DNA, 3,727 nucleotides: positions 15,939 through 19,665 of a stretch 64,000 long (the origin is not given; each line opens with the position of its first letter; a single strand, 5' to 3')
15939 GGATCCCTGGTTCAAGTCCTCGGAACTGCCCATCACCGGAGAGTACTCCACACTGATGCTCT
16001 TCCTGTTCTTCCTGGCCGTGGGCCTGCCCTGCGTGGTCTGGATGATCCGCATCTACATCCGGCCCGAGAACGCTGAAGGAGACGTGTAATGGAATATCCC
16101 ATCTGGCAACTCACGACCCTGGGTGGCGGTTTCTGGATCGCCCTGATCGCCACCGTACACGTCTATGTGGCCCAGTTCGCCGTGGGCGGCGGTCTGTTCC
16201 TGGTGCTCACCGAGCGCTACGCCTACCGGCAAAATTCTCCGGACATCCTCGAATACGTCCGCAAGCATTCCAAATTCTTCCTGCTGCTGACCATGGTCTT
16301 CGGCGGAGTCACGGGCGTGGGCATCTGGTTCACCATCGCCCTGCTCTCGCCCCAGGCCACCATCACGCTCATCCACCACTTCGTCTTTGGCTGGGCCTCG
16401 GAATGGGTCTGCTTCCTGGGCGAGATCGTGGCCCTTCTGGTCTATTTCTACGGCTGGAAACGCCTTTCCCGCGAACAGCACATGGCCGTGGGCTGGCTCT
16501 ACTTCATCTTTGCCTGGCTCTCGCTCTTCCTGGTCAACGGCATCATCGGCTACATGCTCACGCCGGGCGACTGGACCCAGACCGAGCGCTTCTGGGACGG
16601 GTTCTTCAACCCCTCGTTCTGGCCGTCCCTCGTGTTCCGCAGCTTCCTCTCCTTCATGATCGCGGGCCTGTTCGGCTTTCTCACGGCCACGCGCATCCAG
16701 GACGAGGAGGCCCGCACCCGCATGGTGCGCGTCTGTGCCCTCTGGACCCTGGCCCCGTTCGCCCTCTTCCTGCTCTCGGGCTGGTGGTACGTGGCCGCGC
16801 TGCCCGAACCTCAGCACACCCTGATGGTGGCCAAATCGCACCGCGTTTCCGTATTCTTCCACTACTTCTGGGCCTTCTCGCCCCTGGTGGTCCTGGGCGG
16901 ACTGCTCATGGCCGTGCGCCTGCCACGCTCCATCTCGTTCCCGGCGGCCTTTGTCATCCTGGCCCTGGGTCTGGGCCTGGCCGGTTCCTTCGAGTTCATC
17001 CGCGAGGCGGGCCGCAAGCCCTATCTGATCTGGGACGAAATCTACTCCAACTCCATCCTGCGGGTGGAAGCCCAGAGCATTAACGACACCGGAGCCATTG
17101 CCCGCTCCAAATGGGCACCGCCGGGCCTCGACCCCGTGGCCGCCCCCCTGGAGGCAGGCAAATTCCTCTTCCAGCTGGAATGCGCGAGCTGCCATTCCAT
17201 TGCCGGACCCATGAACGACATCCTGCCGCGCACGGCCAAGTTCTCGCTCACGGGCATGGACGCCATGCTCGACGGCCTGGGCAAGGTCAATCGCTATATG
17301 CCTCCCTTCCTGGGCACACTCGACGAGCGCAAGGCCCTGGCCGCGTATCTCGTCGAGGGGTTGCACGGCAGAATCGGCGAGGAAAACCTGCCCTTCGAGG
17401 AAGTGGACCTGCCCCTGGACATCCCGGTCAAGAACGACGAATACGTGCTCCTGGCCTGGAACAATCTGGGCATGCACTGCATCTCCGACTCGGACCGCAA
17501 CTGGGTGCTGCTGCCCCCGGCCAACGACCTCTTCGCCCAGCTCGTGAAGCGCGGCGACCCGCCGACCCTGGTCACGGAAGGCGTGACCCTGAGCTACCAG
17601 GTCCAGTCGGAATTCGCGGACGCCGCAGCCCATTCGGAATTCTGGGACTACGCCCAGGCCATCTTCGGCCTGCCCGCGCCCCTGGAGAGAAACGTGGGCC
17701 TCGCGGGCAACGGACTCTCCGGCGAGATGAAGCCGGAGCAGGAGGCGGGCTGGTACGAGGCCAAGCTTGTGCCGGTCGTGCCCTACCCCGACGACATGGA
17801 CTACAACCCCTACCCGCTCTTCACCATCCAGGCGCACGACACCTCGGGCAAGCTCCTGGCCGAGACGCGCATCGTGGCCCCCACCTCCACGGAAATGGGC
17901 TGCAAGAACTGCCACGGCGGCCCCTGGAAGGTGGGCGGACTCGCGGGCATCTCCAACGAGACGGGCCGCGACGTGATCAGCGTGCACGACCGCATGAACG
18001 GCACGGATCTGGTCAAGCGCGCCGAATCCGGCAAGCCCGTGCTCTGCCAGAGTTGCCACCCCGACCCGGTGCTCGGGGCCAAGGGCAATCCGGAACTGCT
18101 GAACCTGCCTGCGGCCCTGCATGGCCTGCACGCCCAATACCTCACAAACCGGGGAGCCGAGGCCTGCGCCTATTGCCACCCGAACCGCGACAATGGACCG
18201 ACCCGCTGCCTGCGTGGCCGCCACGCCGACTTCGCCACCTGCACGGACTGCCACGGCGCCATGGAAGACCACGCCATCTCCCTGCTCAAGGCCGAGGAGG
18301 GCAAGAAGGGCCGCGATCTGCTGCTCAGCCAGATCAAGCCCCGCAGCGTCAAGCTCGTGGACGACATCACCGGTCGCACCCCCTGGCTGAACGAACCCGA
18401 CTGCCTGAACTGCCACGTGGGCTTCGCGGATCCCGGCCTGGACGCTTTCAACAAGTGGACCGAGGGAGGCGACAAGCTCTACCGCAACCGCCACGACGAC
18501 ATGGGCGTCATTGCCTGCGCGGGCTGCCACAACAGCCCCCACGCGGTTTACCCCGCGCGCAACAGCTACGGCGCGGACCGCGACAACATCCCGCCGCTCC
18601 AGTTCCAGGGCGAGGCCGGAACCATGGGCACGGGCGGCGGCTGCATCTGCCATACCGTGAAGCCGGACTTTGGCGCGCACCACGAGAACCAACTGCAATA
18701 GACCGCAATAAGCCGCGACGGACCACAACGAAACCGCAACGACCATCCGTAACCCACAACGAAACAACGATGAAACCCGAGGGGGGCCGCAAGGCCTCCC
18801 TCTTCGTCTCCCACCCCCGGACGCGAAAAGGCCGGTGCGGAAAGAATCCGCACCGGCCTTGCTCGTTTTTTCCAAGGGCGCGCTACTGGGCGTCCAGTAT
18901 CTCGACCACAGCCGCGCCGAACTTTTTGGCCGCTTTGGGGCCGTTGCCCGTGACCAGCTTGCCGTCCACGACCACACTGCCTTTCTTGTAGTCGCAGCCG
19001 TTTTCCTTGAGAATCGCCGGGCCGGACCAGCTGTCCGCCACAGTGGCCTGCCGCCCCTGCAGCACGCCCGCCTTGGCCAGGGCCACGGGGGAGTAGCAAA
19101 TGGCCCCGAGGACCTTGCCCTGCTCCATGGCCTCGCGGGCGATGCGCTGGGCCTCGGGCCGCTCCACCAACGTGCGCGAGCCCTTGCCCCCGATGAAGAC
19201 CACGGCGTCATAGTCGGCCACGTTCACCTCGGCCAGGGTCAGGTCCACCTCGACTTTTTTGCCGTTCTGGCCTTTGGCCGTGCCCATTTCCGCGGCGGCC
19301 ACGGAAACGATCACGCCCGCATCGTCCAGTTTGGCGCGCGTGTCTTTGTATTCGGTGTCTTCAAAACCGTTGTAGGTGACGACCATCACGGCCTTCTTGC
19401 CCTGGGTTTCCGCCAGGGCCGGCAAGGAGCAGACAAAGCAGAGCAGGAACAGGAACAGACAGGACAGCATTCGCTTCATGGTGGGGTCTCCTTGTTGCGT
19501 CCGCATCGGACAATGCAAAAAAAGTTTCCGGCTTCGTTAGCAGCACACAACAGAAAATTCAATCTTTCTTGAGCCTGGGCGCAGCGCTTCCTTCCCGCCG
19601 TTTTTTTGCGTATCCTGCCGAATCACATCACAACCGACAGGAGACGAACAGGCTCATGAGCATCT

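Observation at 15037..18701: Cytochrome-bd-like (CydA/CydA') membrane pair fused to a seven-CXXCH multihaem cytochrome c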

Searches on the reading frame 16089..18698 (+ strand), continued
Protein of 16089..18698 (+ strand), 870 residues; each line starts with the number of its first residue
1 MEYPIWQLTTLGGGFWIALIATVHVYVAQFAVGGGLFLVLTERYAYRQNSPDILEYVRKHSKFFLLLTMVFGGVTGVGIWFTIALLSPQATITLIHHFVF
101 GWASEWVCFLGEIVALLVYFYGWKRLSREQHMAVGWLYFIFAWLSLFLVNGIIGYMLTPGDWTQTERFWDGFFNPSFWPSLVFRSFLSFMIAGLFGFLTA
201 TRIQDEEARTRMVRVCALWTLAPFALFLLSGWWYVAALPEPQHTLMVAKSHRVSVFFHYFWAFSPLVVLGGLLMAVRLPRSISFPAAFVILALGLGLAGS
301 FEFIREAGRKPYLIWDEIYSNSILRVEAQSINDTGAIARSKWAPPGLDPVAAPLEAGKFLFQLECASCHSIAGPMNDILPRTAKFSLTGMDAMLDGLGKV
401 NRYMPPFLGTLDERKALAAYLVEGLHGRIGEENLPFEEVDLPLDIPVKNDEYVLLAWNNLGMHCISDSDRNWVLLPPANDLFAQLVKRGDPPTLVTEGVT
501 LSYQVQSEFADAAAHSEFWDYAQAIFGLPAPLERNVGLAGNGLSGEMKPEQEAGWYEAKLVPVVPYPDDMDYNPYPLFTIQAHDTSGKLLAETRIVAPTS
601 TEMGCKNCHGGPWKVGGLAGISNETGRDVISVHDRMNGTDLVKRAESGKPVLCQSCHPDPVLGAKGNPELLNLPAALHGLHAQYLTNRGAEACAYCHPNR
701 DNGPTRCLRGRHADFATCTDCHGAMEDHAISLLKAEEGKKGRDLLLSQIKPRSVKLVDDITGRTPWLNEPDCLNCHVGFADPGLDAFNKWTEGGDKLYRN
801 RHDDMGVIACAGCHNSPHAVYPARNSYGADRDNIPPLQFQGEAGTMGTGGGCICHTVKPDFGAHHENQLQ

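Call 63: find_encoding_contigs(protein=P0063, flank=6000, max_places=1)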
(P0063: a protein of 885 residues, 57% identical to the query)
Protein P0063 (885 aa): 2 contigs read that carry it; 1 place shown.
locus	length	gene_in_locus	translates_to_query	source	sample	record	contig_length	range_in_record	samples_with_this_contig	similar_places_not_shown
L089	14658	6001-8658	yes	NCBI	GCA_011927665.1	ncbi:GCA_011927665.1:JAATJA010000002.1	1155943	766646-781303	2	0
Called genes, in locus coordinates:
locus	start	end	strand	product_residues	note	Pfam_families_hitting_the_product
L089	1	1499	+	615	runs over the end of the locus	PF00989:PAS, PF08448:PAS_4, PF00989:PAS, PF08448:PAS_4, PF13426:PAS_9, PF00989:PAS, PF13188:PAS_8, PF13426:PAS_9, +3 more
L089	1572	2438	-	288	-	PF00763:THF_DHG_CYH, PF02882:THF_DHG_CYH_C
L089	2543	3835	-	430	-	PF03952:Enolase_N, PF00113:Enolase_C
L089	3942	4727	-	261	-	PF03309:Pan_kinase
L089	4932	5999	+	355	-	-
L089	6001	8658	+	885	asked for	PF13442:Cytochrome_CBB3 (weak), PF14522:Cytochrome_C7 (faint), PF22113:Mtrc-MtrF_II-IV_dom (faint)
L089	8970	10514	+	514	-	PF02881:SRP54_N, PF00448:SRP54, PF02978:SRP_SPB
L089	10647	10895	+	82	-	PF00886:Ribosomal_S16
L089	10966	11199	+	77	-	PF13083:KH_KhpA-B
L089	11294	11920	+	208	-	PF01782:RimM, PF05239:PRC, PF24986:PRC_RimM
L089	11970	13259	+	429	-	PF01746:tRNA_m1G_MT, PF09936:Methyltrn_RNA_4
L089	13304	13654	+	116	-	PF01245:Ribosomal_L19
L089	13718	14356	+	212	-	PF01351:RNase_HII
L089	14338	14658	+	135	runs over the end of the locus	PF08378:NERD (weak), PF02021:UPF0102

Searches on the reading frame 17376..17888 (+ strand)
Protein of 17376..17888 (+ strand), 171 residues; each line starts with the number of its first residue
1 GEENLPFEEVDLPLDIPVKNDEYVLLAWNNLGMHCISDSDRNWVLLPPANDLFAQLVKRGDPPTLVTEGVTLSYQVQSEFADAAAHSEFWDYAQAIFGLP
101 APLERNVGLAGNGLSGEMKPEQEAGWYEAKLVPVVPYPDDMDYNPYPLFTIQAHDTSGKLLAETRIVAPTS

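Call 84: search_solved_structures(query=window:17376-17888:+, max_evalue=10, show_alignments=1)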
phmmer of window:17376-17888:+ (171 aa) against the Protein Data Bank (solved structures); distinct sequences matched with E-value up to 10: 0.

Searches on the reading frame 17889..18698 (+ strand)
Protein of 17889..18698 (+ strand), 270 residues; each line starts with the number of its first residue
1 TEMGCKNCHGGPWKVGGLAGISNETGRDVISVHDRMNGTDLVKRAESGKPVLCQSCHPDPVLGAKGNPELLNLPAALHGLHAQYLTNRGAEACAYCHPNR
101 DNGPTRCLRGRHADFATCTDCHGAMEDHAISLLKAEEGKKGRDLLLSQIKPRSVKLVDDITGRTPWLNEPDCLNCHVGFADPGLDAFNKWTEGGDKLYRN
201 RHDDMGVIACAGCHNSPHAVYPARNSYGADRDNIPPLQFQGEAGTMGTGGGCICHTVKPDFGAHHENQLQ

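Call 85: search_solved_structures(query=window:17889-18698:+, max_evalue=1, show_alignments=1)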
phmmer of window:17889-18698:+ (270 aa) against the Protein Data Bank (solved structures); distinct sequences matched with E-value up to 1: 2.
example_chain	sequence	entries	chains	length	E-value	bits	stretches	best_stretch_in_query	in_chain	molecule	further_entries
1etp_A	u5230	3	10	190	0.064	16.2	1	176-219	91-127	CYTOCHROME C4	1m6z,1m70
7pmz_A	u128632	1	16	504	0.32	13.9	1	30-64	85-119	Inosine-5'-monophosphate dehydrogenase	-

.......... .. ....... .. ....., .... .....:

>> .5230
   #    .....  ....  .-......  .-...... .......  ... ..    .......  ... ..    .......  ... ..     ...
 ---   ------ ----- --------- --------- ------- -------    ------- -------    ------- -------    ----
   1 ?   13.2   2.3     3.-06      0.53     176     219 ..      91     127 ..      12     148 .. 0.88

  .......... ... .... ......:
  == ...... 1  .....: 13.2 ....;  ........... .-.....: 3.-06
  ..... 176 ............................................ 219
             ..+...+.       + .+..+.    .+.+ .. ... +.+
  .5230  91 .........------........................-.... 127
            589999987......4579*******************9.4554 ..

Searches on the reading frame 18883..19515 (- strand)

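Call 72: search_protein_families(library=pfam, proteins=[window:18883-19515:-], max_evalue=0.0001)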
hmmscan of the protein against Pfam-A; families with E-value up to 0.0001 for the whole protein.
window:18883-19515:- (210 aa): 2 families
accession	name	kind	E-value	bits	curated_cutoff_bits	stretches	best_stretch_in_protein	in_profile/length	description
PF01965.30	DJ-1_PfpI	-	1.3e-36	126.4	26.6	1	41-205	2-164/165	DJ-1/PfpI family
PF18011.7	Catalase_C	-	6e-05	23.1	24.6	1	44-153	8-117/150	C-terminal domain found in long catalases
